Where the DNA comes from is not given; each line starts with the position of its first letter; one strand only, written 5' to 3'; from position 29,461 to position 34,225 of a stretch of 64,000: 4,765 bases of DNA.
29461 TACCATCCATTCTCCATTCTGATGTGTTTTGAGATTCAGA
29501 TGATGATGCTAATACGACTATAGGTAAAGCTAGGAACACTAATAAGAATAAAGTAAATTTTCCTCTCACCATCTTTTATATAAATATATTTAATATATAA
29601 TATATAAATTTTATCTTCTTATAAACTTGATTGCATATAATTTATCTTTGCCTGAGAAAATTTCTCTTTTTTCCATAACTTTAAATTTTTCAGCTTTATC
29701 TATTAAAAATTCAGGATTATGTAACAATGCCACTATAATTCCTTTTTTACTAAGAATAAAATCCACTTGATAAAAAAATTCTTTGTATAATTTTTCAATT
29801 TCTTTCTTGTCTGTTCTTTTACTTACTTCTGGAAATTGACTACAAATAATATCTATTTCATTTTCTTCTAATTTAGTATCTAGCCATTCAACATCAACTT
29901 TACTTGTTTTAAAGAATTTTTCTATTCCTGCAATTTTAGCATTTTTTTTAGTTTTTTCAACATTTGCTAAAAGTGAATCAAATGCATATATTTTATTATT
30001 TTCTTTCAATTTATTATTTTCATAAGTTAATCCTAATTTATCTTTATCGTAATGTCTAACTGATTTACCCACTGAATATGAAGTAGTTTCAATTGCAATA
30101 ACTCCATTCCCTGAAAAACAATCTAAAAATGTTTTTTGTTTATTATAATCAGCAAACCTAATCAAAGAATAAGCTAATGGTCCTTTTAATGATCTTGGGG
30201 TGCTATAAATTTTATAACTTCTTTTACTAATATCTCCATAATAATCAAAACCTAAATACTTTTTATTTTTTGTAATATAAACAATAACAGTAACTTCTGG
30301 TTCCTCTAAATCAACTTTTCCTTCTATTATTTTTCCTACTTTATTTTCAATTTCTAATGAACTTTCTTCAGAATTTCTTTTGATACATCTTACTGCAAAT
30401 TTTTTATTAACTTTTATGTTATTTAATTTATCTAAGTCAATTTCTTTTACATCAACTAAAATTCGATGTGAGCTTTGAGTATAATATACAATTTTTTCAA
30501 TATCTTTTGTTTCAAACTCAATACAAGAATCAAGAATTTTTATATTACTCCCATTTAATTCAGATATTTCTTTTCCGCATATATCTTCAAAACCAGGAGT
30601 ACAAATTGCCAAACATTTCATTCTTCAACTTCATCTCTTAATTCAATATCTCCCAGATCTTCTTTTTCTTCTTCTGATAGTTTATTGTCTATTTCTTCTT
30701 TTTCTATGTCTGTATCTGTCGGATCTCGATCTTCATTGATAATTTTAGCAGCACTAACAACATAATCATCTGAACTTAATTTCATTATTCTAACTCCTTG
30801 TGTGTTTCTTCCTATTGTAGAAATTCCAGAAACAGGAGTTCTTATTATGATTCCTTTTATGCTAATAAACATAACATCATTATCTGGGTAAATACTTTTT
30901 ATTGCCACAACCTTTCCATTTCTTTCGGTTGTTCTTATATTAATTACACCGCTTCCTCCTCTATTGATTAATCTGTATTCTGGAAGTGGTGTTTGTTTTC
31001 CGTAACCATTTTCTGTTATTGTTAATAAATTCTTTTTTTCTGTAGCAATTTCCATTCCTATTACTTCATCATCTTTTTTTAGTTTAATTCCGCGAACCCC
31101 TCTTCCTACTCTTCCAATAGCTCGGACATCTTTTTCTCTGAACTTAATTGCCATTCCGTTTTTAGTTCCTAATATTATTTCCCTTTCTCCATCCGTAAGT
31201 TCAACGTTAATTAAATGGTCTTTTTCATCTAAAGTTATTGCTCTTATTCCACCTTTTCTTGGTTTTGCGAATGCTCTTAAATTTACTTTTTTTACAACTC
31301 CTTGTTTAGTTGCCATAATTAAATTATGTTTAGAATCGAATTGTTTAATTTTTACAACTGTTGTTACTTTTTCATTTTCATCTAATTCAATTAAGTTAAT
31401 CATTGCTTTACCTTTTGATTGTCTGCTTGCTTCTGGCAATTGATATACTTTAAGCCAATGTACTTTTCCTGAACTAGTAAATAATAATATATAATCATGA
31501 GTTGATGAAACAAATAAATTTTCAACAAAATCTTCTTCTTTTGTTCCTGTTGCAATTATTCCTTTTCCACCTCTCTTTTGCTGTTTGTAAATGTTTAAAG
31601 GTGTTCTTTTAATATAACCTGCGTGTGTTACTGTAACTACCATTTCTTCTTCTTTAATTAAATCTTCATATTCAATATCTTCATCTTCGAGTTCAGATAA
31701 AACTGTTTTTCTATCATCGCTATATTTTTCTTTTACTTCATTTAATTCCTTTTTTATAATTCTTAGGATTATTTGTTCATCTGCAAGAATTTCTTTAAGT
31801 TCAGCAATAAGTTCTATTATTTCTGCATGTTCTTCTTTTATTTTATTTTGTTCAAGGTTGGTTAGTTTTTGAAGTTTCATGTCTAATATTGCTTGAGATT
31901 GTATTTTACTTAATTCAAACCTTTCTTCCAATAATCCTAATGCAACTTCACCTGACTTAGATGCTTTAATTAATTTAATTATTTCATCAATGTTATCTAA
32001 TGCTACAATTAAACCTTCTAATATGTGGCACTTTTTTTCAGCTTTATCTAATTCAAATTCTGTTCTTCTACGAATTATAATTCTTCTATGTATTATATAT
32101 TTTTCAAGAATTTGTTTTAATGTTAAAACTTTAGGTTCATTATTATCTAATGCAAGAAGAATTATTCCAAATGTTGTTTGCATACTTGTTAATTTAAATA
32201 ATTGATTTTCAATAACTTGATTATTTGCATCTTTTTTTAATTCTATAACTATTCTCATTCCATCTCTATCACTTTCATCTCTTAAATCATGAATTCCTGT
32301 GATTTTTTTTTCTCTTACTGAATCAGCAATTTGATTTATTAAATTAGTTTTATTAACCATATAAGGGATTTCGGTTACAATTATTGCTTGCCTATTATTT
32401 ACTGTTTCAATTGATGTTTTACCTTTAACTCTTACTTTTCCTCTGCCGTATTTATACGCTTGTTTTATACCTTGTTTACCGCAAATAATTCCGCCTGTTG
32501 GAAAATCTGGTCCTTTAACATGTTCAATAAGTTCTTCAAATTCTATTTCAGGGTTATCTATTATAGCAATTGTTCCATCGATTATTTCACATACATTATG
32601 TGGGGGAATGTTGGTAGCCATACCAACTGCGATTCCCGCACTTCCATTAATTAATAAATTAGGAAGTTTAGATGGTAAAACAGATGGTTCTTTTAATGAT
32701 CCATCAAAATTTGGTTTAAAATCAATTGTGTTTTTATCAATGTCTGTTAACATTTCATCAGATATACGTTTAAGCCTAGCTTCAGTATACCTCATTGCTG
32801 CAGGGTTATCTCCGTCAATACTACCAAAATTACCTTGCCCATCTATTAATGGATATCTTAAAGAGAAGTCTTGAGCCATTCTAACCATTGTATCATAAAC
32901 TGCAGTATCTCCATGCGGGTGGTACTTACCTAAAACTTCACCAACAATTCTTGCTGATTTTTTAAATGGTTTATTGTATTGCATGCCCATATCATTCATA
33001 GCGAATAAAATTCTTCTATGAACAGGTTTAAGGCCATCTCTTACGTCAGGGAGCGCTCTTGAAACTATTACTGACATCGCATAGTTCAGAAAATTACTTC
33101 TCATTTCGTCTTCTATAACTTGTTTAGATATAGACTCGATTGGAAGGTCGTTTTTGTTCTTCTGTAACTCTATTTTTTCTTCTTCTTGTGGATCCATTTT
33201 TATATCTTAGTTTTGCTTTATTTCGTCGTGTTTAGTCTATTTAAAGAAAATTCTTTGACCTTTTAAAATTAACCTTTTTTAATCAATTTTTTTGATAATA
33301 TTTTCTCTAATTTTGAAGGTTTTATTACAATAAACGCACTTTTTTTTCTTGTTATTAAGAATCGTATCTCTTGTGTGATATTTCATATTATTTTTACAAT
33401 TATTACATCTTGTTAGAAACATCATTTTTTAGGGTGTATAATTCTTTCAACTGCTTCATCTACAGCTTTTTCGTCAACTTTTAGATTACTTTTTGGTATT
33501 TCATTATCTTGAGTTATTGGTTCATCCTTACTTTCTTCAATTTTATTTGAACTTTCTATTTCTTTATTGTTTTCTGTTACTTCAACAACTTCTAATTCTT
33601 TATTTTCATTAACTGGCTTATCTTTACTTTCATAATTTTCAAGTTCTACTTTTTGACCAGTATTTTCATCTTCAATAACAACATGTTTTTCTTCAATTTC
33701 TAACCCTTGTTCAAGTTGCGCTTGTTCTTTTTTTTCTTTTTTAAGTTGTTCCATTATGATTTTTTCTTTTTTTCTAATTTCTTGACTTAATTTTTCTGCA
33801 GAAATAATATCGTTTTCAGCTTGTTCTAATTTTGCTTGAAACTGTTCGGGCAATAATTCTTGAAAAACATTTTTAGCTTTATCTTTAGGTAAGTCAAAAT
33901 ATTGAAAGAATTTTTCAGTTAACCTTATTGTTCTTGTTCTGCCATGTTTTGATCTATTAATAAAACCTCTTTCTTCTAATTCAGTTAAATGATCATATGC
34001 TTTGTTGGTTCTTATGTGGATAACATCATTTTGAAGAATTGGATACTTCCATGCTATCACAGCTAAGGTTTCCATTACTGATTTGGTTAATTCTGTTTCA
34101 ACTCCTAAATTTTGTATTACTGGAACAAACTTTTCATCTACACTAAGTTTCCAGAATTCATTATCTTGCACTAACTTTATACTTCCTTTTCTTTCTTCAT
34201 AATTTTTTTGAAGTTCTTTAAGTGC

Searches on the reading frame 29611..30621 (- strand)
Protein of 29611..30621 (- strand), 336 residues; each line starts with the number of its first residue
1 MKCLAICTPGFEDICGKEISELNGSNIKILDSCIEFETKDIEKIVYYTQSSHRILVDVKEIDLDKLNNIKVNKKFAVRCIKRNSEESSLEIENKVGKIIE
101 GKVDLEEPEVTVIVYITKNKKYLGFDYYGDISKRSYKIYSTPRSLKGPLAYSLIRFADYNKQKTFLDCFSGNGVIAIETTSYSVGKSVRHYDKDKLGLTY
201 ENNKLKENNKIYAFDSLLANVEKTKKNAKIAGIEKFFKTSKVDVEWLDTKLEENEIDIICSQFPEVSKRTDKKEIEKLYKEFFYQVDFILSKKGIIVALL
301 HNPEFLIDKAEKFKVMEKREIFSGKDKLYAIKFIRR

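Call 56: search_protein_families(library=pfam, proteins=[window:29611-30621:-], max_evalue=0.00001)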
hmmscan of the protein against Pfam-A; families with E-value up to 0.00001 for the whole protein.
window:29611-30621:- (336 aa): 2 families
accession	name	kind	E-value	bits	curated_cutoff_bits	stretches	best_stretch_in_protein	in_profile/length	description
PF01170.24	UPF0020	-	3.2e-21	76.4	22.3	1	134-324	1-189/197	RMKL-like, methyltransferase domain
PF02926.22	THUMP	-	4e-07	30.8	20.6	1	64-126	15-84/84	THUMP domain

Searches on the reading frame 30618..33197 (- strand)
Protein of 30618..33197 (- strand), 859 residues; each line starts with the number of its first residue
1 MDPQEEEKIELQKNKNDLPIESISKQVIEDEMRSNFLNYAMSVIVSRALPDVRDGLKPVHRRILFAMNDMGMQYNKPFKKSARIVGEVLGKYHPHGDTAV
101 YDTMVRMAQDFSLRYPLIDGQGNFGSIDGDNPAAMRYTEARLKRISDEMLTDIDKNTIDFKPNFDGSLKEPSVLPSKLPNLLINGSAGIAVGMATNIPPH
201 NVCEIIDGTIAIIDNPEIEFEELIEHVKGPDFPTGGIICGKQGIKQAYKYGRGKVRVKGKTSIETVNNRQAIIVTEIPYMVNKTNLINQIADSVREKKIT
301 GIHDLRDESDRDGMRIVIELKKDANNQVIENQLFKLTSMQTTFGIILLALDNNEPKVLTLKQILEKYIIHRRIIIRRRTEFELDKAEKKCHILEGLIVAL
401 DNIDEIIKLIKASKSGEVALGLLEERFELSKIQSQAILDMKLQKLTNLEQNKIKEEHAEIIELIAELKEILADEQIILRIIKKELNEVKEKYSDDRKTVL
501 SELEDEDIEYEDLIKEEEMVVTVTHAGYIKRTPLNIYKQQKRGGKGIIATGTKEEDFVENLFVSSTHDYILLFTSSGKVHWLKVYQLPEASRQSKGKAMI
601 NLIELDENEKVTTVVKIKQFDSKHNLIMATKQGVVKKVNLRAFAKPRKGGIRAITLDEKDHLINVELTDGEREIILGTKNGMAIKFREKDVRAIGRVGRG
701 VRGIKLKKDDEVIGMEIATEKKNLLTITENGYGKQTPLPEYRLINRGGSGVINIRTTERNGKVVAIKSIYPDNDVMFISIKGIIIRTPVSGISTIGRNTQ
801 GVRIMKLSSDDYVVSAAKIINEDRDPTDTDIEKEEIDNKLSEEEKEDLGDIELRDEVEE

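Call 56: search_protein_families(library=pfam, proteins=[window:30618-33197:-], max_evalue=0.00001)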
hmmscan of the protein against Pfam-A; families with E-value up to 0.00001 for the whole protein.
window:30618-33197:- (859 aa): 2 families
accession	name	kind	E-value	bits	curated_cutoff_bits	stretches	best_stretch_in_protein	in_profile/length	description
PF00521.26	DNA_topoisoIV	-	1.7e-169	564.7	31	1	47-485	1-431/432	DNA gyrase/topoisomerase IV, subunit A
PF03989.18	DNA_gyraseA_C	-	2.1e-73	242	27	6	673-717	2-46/48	DNA gyrase C-terminal domain, beta-propeller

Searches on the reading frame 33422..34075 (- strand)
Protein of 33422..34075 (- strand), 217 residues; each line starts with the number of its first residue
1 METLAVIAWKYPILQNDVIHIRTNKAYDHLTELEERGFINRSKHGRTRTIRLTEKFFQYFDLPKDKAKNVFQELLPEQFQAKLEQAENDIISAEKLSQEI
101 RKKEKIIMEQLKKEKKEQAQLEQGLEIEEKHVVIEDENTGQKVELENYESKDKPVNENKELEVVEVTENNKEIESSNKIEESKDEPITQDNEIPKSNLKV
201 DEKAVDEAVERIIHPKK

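Call 56: search_protein_families(library=pfam, proteins=[window:33422-34075:-], max_evalue=0.00001)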
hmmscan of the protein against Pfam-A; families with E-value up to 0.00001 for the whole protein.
window:33422-34075:- (217 aa): 1 family
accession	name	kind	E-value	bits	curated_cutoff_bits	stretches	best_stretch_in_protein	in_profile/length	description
PF04079.22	SMC_ScpB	-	1.3e-13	51.3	27.4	1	1-63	86-152/160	Segregation and condensation complex subunit ScpB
